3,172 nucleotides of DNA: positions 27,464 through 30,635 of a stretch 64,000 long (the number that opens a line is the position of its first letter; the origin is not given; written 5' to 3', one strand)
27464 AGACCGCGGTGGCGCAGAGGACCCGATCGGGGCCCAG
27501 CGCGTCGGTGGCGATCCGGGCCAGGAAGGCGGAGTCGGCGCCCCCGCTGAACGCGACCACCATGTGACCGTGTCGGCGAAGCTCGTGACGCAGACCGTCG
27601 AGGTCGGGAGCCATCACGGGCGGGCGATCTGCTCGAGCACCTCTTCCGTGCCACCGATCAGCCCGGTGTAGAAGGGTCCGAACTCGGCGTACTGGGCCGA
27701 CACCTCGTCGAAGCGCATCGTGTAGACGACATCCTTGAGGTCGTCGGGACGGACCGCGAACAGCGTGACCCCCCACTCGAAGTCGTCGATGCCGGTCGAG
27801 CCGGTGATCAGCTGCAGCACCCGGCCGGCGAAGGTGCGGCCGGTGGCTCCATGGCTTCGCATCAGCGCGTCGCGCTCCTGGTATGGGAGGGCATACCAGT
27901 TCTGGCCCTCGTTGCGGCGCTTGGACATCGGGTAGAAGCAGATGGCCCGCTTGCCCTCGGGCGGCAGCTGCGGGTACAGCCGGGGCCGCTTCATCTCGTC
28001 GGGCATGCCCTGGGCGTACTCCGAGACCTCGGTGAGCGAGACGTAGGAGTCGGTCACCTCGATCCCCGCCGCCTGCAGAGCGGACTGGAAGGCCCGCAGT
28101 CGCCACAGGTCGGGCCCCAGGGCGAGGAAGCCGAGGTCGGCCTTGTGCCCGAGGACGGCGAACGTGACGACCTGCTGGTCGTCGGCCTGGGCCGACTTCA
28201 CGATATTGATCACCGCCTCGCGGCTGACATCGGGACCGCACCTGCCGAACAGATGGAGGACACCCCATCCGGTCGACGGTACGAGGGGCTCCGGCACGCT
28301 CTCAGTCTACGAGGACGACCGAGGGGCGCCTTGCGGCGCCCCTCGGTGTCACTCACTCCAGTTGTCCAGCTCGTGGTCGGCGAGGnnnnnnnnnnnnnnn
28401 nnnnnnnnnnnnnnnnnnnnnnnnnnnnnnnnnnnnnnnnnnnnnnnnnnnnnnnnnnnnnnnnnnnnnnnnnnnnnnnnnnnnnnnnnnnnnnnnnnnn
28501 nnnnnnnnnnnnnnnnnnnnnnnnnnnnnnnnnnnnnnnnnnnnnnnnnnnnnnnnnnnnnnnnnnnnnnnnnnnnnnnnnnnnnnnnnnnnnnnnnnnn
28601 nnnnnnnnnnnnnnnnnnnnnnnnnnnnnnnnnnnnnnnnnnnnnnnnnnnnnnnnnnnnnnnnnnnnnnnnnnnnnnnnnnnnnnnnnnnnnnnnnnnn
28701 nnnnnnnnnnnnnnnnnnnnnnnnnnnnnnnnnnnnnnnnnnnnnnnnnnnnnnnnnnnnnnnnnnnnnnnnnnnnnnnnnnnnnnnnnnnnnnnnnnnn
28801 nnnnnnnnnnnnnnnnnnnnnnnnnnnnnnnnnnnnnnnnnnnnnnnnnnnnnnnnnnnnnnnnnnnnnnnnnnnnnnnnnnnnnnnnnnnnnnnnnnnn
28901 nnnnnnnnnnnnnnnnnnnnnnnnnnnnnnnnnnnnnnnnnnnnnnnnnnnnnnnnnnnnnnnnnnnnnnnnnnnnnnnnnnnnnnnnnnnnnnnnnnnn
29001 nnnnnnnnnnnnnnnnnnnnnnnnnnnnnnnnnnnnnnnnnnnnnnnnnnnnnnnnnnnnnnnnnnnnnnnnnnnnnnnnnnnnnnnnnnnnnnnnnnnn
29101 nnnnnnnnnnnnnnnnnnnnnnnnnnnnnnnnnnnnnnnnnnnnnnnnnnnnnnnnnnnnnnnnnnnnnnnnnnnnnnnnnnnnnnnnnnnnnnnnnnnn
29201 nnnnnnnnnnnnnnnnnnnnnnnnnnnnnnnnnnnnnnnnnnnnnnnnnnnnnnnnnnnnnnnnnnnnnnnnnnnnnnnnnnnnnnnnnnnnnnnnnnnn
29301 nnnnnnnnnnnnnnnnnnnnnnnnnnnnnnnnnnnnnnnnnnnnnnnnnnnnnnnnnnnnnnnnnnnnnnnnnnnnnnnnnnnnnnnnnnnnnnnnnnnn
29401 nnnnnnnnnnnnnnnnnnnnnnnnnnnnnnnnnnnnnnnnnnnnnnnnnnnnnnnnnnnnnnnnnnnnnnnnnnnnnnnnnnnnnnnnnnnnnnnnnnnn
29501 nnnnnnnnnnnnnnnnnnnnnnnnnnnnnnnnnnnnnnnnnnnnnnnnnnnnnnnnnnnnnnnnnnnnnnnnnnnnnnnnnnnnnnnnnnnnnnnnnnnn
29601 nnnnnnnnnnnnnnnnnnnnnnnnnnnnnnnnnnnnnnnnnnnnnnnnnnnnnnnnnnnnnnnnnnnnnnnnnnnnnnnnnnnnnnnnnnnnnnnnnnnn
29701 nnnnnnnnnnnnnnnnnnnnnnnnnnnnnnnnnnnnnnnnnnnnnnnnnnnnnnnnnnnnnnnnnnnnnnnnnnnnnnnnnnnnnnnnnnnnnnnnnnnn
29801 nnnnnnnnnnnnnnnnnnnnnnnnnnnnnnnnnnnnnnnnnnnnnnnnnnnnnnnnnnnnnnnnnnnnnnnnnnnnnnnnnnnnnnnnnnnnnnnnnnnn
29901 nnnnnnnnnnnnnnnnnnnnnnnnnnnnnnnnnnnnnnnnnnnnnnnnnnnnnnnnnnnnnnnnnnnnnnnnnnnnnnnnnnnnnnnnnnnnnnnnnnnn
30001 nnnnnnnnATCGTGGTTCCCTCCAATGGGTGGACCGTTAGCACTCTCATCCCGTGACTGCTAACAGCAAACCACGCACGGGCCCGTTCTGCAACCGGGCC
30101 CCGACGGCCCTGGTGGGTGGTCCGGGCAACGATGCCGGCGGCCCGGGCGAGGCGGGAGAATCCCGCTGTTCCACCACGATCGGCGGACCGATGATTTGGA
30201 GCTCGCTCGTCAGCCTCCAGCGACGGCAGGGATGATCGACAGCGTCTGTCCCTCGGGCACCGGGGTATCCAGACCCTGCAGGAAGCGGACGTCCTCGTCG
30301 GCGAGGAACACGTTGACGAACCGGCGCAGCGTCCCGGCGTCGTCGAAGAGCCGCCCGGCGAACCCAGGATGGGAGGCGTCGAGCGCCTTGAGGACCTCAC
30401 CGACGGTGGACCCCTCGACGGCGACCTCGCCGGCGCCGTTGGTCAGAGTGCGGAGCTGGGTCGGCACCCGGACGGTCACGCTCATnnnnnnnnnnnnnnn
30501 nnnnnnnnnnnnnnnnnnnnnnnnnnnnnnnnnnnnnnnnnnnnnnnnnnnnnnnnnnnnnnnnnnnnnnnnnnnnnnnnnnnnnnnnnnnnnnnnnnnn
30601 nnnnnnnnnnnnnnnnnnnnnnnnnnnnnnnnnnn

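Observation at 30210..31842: SAM riboswitch controlling a ThrC-like enzyme coupled to a GG-terminated MoaD-like carrier: predicted thiocarboxylate-dependent homocysteine synthesis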

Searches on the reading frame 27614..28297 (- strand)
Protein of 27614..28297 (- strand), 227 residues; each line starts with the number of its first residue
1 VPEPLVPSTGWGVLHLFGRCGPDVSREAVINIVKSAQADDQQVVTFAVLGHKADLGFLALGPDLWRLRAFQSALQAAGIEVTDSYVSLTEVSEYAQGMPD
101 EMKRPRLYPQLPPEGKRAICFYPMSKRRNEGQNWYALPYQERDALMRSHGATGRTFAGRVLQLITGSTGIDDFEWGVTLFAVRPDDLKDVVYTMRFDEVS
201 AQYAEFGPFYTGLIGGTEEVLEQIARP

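Call 17: search_protein_families(library=pfam, proteins=[window:27614-28297:-], max_evalue=0.001)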
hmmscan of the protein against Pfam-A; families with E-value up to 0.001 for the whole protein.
window:27614-28297:- (227 aa): 1 family
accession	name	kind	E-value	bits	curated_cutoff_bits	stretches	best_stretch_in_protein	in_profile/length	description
PF06778.18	Chlor_dismutase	-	1.5e-48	165.4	25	1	31-213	10-187/189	Chlorite dismutase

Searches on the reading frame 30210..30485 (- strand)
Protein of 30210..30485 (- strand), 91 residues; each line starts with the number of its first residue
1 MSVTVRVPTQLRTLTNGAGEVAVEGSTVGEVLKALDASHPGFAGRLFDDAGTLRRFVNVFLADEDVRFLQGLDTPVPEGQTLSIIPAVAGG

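Call 7: search_protein_families(library=pfam, proteins=[window:30210-30485:-], max_evalue=0.01)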
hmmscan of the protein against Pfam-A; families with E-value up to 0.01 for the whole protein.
window:30210-30485:- (91 aa): 1 family
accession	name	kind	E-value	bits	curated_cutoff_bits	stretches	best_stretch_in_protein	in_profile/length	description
PF02597.26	ThiS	-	1.3e-14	54.9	22.5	1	5-91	1-76/76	ThiS family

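Call 8: search_protein_families(library=ncbifam, proteins=[window:30210-30485:-], max_evalue=0.01)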
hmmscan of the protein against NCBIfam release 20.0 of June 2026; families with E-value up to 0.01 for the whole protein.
window:30210-30485:- (91 aa): 2 families
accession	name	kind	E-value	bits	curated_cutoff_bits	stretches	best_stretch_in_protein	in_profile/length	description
NF041918.1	SAMP1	equivalog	6e-17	62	60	1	5-91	3-91/91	ubiquitin-like small modifier protein 1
TIGR01687.1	moaD_arch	subfamily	2e-09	37.8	49.5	1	3-91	1-88/88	MoaD family protein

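Call 19: search_solved_structures(query=window:30210-30485:-, max_evalue=0.01, show_alignments=2)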
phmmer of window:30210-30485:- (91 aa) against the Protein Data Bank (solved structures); distinct sequences matched with E-value up to 0.01: 9.
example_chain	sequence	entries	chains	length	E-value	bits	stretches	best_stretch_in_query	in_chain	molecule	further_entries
3dwg_C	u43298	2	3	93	4.2e-21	77.9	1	1-91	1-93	9.5 kDa culture filtrate antigen cfp10A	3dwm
4n6e_B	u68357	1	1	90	5.8e-21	77.5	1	1-91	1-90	ThiS/MoaD family protein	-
1v8c_A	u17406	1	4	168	1.9e-14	56.6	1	11-91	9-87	MoaD related protein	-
2m19_A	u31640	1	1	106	1.7e-10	44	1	24-91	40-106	Molybdopterin converting factor subunit 1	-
3po0_A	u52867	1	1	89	8.3e-05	25.9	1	21-91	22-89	Small archaeal modifier protein 1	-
4hro_A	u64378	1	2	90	8.6e-05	25.8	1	21-91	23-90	Small archaeal modifier protein 1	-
2l83_A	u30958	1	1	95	0.0001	25.6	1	21-91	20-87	Small archaeal modifier protein 1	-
2g1e_A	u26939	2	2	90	0.00019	24.8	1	3-91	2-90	hypothetical protein Ta0895 | Putative uncharacterized protein Ta0895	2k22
2l52_A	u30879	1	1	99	0.00088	22.6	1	5-91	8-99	METHANOSARCINA ACETIVORANS SAMP1 HOMOLOG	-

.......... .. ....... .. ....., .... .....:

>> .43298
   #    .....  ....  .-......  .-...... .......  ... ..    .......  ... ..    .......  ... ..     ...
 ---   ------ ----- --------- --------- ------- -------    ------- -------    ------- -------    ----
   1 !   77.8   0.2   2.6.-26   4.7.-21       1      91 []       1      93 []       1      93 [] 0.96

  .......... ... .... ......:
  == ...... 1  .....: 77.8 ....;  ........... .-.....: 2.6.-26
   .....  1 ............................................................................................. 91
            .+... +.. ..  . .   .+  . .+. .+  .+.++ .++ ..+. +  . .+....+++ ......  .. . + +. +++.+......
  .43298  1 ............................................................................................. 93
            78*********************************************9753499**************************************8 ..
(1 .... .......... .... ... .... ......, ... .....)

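Call 73: predict_structure(protein=window:30213-30485:-)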
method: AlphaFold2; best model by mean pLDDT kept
length: 91 residues; sequences in the alignment: 1
mean_pLDDT: 72.3   pTM: 0.67
mean pLDDT of the five models: 72.3, 50.6, 43.7, 39.0, 38.4
residues with pLDDT >= 90: 0; 70-90: 58; 50-70: 27; < 50: 6
segments of 3 or more residues with pLDDT < 50: 64-66, 89-91
pLDDT, mean of each block of 10 residues (from residue 1): 80 78 85 84 70 62 54 78 65 31
secondary structure, 60 per line:
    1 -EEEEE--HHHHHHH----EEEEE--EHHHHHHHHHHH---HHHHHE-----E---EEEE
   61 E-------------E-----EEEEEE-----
elements in order: E2-6 H9-15 E20-24 H28-38 H42-46 E57-61 E81-86

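Call 76: fold_search(model_id=the predicted structure, library=pdb)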
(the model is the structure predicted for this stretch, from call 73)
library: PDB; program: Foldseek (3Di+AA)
matches with E <= 10: 377; with E <= 0.001: 13
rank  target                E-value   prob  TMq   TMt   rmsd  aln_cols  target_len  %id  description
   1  4n6e_B                2.1e-09  1.00  0.83  0.85   2.7        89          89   48  Crystal structure of Amycolatopsis orientalis BexX/CysO complex (released 2014-05-14)
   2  3dwg_C                1.1e-08  1.00  0.83  0.83   2.9        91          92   47  Crystal structure of a sulfur carrier protein complex found in the cysteine biosynthetic pathway of Mycobacterium tube (released 2008-09-23)
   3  3dwm_A                6.4e-08  1.00  0.83  0.85   2.2        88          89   45  Crystal structure of Mycobacterium tuberculosis CysO, an antigen (released 2008-09-23)
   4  3po0                  1.0e-06  1.00  0.79  0.81   2.5        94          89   30  Crystal structure of SAMP1 from Haloferax volcanii (released 2011-03-30)
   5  1v8c_A                4.3e-06  1.00  0.78  0.45   3.1        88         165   43  Crystal Structure of MoaD related protein from Thermus thermophilus HB8 (released 2004-01-20)
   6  2l52_MODEL_1_A        1.5e-05  1.00  0.78  0.73   3.1        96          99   27  Solution structure of the small archaeal modifier protein 1 (SAMP1) from Methanosarcina acetivorans (released 2011-02-09)
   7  2m19_MODEL_1_A        1.8e-05  1.00  0.75  0.66   2.9        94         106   35  Solution structure of the Haloferax volcanii HVO 2177 protein (released 2013-08-07)
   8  4hro_B                2.2e-05  1.00  0.79  0.82   2.0        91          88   27  Crystal structure of H. volcanii small archaeal modifier protein 1 (released 2013-10-30)
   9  1v8c_B                2.4e-05  1.00  0.74  0.45   2.5        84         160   38  Crystal Structure of MoaD related protein from Thermus thermophilus HB8 (released 2004-01-20)
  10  4hro_A                2.7e-05  1.00  0.79  0.82   2.0        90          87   28  Crystal structure of H. volcanii small archaeal modifier protein 1 (released 2013-10-30)
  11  1wgk_MODEL_1_A        3.0e-04  1.00  0.71  0.59   3.8        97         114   20  Solution Structure of Mouse Hypothetical Protein 2900073H19RIK (released 2004-11-28)
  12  2k9x_MODEL_1_A        5.0e-04  1.00  0.71  0.64   3.5        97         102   21  Solution structure of Urm1 from Trypanosoma brucei (released 2009-03-10)
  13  2g1e_MODEL_1_A        6.1e-04  1.00  0.66  0.66   3.9        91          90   28  Solution Structure of TA0895 (released 2006-12-26)
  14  2ax5_MODEL_1_A        1.4e-03  1.00  0.69  0.64   3.8        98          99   17  Solution Structure of Urm1 from Saccharomyces Cerevisiae (released 2006-06-27)
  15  5mpo_B                1.9e-03  1.00  0.63  0.67   3.9        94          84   19  Crystal structure of human molybdopterin synthase complex (released 2016-12-28)
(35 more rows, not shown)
